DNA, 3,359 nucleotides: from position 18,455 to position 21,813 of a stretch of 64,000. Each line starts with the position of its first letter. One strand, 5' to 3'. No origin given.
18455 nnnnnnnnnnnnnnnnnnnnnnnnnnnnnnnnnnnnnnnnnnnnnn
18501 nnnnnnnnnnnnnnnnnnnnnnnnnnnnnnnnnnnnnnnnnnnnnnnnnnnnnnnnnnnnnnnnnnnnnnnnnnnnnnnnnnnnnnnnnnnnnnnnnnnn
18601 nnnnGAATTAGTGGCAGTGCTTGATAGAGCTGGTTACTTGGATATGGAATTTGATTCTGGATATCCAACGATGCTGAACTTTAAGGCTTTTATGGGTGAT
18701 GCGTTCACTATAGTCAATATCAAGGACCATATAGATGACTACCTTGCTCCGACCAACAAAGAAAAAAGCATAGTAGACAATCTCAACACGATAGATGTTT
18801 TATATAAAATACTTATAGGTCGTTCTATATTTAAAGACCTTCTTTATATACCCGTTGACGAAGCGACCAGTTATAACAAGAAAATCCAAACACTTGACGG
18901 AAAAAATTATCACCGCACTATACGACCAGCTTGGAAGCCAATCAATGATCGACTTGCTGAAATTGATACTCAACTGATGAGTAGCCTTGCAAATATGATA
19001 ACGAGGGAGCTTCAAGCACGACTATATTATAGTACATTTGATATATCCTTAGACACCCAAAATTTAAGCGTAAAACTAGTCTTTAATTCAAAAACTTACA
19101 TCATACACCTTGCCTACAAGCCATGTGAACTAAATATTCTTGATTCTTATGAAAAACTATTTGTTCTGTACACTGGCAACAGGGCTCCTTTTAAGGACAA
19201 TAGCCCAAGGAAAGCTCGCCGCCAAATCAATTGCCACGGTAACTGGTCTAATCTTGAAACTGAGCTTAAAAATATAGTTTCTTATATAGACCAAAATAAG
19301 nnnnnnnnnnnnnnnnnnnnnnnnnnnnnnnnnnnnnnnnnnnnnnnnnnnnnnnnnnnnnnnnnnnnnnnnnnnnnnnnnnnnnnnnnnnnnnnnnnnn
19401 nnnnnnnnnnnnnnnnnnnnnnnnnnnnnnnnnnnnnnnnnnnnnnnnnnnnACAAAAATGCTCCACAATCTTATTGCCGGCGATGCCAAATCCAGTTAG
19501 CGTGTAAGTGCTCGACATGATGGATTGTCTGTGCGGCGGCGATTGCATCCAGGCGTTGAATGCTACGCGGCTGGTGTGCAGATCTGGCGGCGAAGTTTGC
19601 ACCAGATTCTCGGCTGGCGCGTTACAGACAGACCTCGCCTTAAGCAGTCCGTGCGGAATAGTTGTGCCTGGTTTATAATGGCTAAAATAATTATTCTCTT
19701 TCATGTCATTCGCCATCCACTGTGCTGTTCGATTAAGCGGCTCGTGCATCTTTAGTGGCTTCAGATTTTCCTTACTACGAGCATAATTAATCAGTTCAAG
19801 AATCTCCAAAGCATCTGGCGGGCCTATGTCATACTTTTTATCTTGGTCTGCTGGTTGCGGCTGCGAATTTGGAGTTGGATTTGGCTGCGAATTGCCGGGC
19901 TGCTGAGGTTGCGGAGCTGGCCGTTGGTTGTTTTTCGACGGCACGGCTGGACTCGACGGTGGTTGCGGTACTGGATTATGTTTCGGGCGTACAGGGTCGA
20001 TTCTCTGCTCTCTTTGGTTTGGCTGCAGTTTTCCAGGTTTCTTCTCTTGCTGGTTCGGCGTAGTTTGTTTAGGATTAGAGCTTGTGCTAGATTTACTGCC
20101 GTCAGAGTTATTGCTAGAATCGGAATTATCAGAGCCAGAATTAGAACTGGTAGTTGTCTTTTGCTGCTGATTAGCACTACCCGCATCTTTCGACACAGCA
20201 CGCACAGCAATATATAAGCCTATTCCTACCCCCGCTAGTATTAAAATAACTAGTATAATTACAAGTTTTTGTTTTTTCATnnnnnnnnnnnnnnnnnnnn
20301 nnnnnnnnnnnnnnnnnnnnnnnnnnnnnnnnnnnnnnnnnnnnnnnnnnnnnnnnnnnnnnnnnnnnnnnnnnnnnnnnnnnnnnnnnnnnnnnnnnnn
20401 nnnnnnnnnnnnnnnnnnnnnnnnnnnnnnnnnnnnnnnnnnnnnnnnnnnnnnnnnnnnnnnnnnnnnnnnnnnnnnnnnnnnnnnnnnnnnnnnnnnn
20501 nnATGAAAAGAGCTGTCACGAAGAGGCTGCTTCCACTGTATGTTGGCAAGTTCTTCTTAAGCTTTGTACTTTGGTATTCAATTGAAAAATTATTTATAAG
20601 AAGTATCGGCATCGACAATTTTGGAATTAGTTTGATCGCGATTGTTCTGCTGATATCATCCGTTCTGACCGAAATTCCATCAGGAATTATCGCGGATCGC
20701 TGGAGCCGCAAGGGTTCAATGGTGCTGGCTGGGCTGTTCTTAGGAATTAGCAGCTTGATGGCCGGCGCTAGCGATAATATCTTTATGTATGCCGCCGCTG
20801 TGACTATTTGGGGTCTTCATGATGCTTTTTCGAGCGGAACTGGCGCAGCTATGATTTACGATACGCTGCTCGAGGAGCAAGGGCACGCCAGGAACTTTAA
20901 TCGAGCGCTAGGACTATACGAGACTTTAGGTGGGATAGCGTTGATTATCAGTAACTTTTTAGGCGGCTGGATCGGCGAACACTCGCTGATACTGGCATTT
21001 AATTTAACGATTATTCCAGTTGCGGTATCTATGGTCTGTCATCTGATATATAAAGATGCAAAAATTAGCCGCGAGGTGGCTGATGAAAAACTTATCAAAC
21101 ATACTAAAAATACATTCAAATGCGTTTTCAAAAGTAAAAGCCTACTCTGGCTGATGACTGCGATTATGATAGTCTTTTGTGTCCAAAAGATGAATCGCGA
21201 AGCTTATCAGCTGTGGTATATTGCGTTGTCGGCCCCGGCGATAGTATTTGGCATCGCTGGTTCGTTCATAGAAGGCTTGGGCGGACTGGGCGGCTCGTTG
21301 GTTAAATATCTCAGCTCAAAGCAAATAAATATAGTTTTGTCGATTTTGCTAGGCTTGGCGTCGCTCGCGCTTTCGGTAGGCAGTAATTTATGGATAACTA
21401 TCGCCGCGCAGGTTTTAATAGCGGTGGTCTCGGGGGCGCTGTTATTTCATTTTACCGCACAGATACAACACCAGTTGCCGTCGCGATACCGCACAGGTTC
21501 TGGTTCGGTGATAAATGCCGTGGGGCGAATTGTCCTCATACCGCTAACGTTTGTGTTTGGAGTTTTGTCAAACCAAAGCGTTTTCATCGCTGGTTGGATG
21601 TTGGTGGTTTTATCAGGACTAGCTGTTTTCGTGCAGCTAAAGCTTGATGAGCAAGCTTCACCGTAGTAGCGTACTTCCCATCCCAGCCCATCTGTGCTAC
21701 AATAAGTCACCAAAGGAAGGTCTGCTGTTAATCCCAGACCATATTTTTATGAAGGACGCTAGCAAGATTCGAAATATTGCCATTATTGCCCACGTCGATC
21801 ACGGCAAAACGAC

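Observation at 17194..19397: Mini-island at the 3' end of tRNA-Gly(GCC): a lone AT-rich 671-aa STAND/AAA-type NTPase bounded by a degenerate tRNA-end repeat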

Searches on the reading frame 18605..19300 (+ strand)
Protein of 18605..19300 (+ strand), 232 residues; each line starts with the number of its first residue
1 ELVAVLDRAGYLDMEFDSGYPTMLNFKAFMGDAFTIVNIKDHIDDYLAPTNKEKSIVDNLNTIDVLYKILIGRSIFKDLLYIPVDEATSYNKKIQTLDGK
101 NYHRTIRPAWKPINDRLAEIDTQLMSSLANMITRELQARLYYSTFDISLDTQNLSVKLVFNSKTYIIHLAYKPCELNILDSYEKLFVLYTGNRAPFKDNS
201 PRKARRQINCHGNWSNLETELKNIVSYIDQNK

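Call 49: predict_structure(alignment_id=A2)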
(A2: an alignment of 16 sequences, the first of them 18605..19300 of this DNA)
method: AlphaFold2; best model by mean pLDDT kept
length: 232 residues; sequences in the alignment: 16
mean_pLDDT: 81.5   pTM: 0.79
mean pLDDT of the five models: 81.5, 80.7, 79.6, 78.6, 75.5
residues with pLDDT >= 90: 53; 70-90: 139; 50-70: 40; < 50: 0
segments of 3 or more residues with pLDDT < 50: none
pLDDT, mean of each block of 10 residues (from residue 1): 82 80 77 72 82 86 84 81 69 64 77 88 94 89 86 91 91 74 89 64 79 85 92 79
secondary structure, 60 per line:
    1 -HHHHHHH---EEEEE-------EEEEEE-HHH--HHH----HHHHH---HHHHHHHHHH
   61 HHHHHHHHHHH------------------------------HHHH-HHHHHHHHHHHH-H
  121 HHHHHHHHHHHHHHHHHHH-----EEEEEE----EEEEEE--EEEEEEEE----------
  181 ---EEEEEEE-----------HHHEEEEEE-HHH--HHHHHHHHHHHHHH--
elements in order: H2-8 E12-16 E24-29 H43-47 H51-71 H102-105 H107-118 H120-139 E145-150 E155-160 E163-170 E184-190 E205-210 H217-230

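Call 52: fold_search(model_id=the predicted structure, library=pdb)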
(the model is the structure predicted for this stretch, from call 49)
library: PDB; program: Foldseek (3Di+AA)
matches with E <= 10: 280; with E <= 0.001: 0
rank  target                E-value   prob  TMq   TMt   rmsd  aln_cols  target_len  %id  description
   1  8fg6_B                4.2e-02  0.57  0.21  0.29  14.7       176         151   10  Design of amyloidogenic peptide traps (released 2024-03-20)
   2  1xmx                  1.3e-01  0.38  0.30  0.20  12.5       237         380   13  Crystal structure of protein VC1899 from Vibrio cholerae (released 2004-11-16)
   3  2ph7_B                1.9e-01  0.21  0.18  0.19  10.2       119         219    6  Crystal structure of AF2093 from Archaeoglobus fulgidus (released 2007-05-08)
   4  3ajv_A                3.4e-01  0.08  0.12  0.15  17.5       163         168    7  Splicing endonuclease from Aeropyrum pernix (released 2010-11-17)
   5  2ph7_A                3.8e-01  0.11  0.19  0.20  15.9       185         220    9  Crystal structure of AF2093 from Archaeoglobus fulgidus (released 2007-05-08)
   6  2czr                  5.0e-01  0.28  0.20  0.21   8.8       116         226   10  Crystal structure of TBP-interacting protein (Tk-TIP26) and implications for its inhibition mechanism of the interaction (released 2006-02-14)
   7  6lkf_MODEL_1_A        5.3e-01  0.23  0.20  0.29   7.4       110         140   11  Solution structure of Anti-CRISPR protein AcrIIA5 (released 2020-06-10)
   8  6ut6_G                5.9e-01  0.18  0.28  0.21  13.8       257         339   12  Cryo-EM structure of the Escherichia coli McrBC complex (released 2020-10-21)
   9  4lqe                  6.3e-01  0.28  0.13  0.18   4.5        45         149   18  Crystal Structure of MepB (released 2014-03-12)
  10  3ajv_C                6.6e-01  0.06  0.12  0.16  17.5       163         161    8  Splicing endonuclease from Aeropyrum pernix (released 2010-11-17)
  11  3lt5_A                7.4e-01  0.02  0.10  0.11  18.5       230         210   10  X-ray Crystallographic structure of a Pseudomonas Aeruginosa Azoreductase in complex with balsalazide (released 2010-05-12)
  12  7vsr_M                9.9e-01  0.08  0.26  0.22  18.7       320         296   11  Structure of McrBC (stalkless mutant) (released 2023-02-15)
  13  6p4o_B                1.0e+00  0.18  0.21  0.13   7.3       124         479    6  Complex of XPB helicase with Bax1 endonuclease from Sulfurisphaera tokodaii at 3.15 Angstroms resolution (released 2020-06-03)
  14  5ig8_A                1.1e+00  0.06  0.11  0.09  10.9        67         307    6  Crystal structure of macrocyclase MdnB from Microcystis aeruginosa MRC (released 2016-09-21)
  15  7nvr_l                1.1e+00  0.03  0.15  0.08  16.4       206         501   11  Human Mediator with RNA Polymerase II Pre-initiation complex (released 2021-05-05)
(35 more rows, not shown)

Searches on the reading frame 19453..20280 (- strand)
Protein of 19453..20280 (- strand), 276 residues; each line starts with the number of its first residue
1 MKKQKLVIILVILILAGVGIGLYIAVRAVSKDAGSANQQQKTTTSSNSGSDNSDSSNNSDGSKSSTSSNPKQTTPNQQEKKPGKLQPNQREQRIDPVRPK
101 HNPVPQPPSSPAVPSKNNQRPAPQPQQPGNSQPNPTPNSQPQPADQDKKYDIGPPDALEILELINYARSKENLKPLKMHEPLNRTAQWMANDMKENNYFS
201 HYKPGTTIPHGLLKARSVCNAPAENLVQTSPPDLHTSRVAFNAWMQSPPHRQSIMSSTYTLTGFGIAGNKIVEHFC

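Call 8: search_protein_families(library=pfam, proteins=[window:19453-20280:-], max_evalue=0.001)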
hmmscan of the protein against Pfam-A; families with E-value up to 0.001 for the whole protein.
window:19453-20280:- (276 aa): 2 families
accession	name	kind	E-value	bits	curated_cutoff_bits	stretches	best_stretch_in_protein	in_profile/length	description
PF00188.32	CAP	-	2.7e-12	48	21.1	1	161-269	1-105/117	Cysteine-rich secretory protein family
PF21827.1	New_glue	-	0.00036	20.7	31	1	11-81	5-71/94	New glue protein family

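Call 9: search_protein_families(library=ncbifam, proteins=[window:19453-20280:-], max_evalue=0.01)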
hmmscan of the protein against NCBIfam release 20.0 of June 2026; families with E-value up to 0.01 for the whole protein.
window:19453-20280:- (276 aa): 8 families
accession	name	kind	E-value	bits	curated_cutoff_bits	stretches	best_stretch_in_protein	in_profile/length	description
TIGR02909.1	spore_YkwD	subfamily_domain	1.7e-20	73.2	171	1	159-270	7-115/127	uncharacterized protein, YkwD family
TIGR04526.1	predic_Ig_block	subfamily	6.6e-06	25.3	150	1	2-148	3-150/693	putative immunoglobulin-blocking virulence protein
NF042931.1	SAG1386_EF1546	equivalog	1.3e-05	25.4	80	1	6-81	34-108/158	SAG1386/EF1546 family surface-associated protein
NF052539.1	DivAsocLipDalA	equivalog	2.2e-05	24.3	200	1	137-266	24-154/169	divisome-associated lipoprotein DalA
NF033598.2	elast_bind_EbpS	equivalog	4e-05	22.7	300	1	6-144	309-437/498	elastin-binding protein EbpS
NF052435.1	BamI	equivalog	0.0026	17.6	180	1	1-78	1-75/226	biofilm-associated metzincin protease inhibitor BamI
NF041620.1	MXAN_5187_fam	hypoth_equivalog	0.0027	17.5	200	1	5-145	308-458/601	MXAN_5187 family protein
NF005844.0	PRK07764.1-3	equivalog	0.0034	16.2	964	1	34-146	385-491/841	DNA polymerase III subunit gamma and tau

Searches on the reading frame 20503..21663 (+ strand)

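Call 8: search_protein_families(library=pfam, proteins=[window:20503-21663:+], max_evalue=0.001)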
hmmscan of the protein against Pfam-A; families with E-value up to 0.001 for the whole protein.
window:20503-21663:+ (387 aa): 2 families
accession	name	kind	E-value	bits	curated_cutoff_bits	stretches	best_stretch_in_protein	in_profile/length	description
PF07690.21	MFS_1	-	3.4e-22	79.3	33.4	1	15-344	7-342/347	Major Facilitator Superfamily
PF12832.13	MFS_1_like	-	3.3e-06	26.9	25.2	1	30-332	24-337/373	MFS_1 like family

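Call 9: search_protein_families(library=ncbifam, proteins=[window:20503-21663:+], max_evalue=0.01)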
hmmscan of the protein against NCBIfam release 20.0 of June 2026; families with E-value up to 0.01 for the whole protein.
window:20503-21663:+ (387 aa): 5 families
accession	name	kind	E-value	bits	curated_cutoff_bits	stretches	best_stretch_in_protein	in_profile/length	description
NF000049.1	tet_MFS_40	exception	2.2e-11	43.5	800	1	30-211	33-207/406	tetracycline efflux MFS transporter Tet(40)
NF000043.1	tet_MFS_P_a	exception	7e-09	35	750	1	35-227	37-229/420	tetracycline efflux MFS transporter TetA(P)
TIGR00880.1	2_A_01_02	superfamily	9.8e-08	32.2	131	1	52-179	10-133/141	multidrug resistance protein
NF040872.1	MFS_HP1165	exception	2.2e-05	23.7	700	1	7-302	3-301/385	HP1165 family MFS efflux transporter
NF008963.0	PRK12307.1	equivalog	0.0085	15.3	637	0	13-310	24-328/426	MFS transporter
